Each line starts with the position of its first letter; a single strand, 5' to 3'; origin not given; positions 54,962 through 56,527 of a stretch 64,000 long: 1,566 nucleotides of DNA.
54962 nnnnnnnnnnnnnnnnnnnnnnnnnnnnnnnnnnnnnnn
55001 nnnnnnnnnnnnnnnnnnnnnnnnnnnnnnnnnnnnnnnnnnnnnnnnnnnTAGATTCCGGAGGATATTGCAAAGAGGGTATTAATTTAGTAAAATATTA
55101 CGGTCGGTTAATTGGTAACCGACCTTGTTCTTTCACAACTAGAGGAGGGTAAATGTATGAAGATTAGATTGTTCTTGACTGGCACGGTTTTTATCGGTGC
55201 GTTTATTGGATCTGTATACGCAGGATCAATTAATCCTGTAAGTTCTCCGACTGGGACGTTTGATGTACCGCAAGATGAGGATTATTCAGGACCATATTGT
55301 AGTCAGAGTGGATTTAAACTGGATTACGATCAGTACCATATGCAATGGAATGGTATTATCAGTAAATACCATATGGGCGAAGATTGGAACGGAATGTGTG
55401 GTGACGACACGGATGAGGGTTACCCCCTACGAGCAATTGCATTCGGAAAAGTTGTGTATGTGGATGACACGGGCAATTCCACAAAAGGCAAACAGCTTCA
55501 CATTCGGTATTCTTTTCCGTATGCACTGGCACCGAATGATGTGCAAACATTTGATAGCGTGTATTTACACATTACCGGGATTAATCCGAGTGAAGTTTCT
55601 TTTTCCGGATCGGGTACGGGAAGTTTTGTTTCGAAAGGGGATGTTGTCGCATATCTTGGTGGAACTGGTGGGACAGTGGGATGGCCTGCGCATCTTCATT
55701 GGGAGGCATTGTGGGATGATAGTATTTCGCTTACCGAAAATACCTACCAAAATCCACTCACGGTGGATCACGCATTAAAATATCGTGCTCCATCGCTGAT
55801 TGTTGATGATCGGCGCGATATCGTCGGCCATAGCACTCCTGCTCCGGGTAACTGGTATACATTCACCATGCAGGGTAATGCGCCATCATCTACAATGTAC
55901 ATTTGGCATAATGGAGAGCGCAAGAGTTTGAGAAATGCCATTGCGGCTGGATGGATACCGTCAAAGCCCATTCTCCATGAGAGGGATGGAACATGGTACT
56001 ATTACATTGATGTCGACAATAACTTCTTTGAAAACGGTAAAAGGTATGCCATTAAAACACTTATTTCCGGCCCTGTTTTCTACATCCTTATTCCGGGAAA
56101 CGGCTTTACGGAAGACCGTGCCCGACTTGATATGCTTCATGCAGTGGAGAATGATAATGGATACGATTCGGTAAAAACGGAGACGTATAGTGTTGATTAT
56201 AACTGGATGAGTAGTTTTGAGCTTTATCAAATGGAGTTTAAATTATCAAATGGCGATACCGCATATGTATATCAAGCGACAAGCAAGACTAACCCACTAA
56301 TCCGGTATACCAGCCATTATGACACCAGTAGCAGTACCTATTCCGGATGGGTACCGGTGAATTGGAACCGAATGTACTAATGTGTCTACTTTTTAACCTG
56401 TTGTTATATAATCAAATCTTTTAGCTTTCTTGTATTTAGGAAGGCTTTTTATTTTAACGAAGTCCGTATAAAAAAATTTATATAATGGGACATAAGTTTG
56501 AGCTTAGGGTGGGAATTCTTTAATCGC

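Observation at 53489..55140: Tandem paralogous secreted-protein genes with identical terminators, flanking a histidine-kinase 3' remnant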

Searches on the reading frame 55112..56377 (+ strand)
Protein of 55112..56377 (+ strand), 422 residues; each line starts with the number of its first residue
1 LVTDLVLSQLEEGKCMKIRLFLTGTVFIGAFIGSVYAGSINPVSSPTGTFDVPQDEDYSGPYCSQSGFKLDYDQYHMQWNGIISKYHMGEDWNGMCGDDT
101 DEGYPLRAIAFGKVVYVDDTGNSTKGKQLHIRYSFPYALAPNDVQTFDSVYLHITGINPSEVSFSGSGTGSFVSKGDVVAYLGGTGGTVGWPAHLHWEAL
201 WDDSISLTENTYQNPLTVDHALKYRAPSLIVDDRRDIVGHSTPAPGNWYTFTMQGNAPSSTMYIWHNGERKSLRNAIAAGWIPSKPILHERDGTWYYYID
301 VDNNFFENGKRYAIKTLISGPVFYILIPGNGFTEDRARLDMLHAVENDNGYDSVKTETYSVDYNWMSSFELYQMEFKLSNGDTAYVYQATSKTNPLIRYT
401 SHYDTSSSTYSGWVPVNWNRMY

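Call 5: search_protein_families(library=pfam, proteins=[window:55112-56377:+], max_evalue=1)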
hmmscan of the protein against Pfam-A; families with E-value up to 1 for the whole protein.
window:55112-56377:+ (422 aa): 1 family
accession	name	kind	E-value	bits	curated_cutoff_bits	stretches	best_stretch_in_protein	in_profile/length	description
PF01551.29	Peptidase_M23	-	1e-05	26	28.7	1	100-201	10-89/96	Peptidase family M23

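Call 42: find_related_loci(query=A2, collection=genome_contigs, flank=6000)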
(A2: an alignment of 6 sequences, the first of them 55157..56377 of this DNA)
Query A2 (407 aa) in genome_contigs; peptide patterns used: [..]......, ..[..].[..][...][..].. (x = any residue, [..] = any of these).
67 stretches matched a pattern; 44 encode a relative of the query (tblastn E <= 1e-3); 44 distinct loci.
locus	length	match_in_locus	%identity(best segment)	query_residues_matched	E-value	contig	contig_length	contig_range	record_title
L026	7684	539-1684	56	32-407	4e-136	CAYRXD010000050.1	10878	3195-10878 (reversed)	MAG TPA_asm: uncultured Candidatus Saccharibacteria bacterium isolate binchicken_co125_168 genome assembly, contig: NODE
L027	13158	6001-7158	52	13-407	2e-124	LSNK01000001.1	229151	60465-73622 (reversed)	MAG: Parcubacteria group bacterium M6-OD1-1 Contig2456, whole genome shotgun sequence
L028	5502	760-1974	49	4-407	3e-124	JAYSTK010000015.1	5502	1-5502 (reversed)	MAG: Candidatus Kaiserbacteria bacterium isolate GFS_12429 GFS_12429_14, whole genome shotgun sequence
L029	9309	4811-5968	52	13-407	4e-123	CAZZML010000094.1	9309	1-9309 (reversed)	MAG TPA_asm: uncultured Roseivirgaceae bacterium isolate SRP128015_co1_117 genome assembly, contig: NODE_12238_length_93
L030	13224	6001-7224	48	1-407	5e-109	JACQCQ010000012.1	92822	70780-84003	MAG: Candidatus Sungiibacteriota bacterium isolate NC_groundwater_972_Pr1_S-0.2um_49_27 Montesol18-Sp2_coassembly_scaffo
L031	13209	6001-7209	41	1-407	2e-89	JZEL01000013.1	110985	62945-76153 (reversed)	MAG: Parcubacteria bacterium OLB19 UZ19_OD100CONTIG000013, whole genome shotgun sequence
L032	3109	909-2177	39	1-407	2e-82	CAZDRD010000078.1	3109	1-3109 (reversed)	MAG TPA_asm: uncultured Candidatus Saccharibacteria bacterium isolate SRP278252_co2_139 genome assembly, contig: NODE_71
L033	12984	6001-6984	30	71-406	3e-30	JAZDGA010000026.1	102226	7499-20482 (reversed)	MAG: Candidatus Vogelbacteria bacterium isolate MEGAHIT-group-0.230 k141_9418184, whole genome shotgun sequence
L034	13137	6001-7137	30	2-406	9e-30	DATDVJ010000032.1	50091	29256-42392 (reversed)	MAG TPA_asm: Candidatus Paceibacterota bacterium isolate SMAG_U8081 k141_1542040, whole genome shotgun sequence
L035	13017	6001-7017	31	38-394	2e-25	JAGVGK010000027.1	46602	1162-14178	MAG: Candidatus Paceibacterota bacterium isolate DeMMO2_19 c_000000090974, whole genome shotgun sequence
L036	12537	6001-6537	31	54-251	3e-16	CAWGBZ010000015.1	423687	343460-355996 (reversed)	MAG: uncultured Verrucomicrobiae bacterium isolate MFD06435.bin.1.194 genome assembly, contig: contig_41112, whole genom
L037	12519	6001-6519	34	54-245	5e-16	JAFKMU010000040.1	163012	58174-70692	MAG: Verrucomicrobia bacterium isolate SCN18_30_10_14_R3_B_61_17 SCN18_30_10_14_R3_B_scaffold_138, whole genome shotgun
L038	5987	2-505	31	56-247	5e-16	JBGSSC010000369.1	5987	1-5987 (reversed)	MAG: Terrimicrobiaceae bacterium isolate JTS-AC373 k141_1219982, whole genome shotgun sequence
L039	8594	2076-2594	31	54-246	3e-15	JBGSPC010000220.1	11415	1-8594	MAG: Terrimicrobiaceae bacterium isolate JTS-AC295 k141_3395277, whole genome shotgun sequence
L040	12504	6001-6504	32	54-241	4e-15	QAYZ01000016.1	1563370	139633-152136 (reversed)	Spartobacteria bacterium LR76 LR76_contig_4_coverage:, whole genome shotgun sequence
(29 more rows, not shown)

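Call 47: find_related_loci(query=A2, collection=metagenome_contigs, flank=4000)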
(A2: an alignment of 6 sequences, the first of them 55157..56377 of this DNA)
Query A2 (407 aa) in metagenome_contigs; peptide patterns used: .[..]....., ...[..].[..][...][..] (x = any residue, [..] = any of these).
212 stretches matched a pattern; 13 encode a relative of the query (tblastn E <= 1e-3); 13 distinct loci.
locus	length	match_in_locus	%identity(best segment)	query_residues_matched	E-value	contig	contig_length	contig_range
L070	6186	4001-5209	59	1-407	4e-149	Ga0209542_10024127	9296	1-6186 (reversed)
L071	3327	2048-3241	57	1-407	2e-148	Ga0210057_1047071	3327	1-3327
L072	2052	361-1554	57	1-407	3e-153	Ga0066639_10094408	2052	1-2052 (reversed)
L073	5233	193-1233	62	59-407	2e-140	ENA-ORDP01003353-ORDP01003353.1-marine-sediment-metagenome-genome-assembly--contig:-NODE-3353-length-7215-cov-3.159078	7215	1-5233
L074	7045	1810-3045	49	1-407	4e-111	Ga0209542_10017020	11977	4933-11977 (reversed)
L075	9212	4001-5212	47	7-407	7e-109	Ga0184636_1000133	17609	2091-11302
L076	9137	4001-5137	30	2-406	1e-30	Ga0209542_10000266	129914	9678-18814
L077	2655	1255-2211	31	70-404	3e-30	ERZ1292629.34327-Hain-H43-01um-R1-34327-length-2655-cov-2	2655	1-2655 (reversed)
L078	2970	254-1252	31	38-389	9e-30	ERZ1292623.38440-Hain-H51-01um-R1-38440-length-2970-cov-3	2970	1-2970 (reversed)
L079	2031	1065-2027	29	8-356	3e-23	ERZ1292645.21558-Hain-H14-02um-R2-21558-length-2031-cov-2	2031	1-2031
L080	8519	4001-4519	30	54-246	2e-16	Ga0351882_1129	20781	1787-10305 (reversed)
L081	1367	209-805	30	54-270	2e-15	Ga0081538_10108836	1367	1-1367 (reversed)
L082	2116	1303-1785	31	65-244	2e-14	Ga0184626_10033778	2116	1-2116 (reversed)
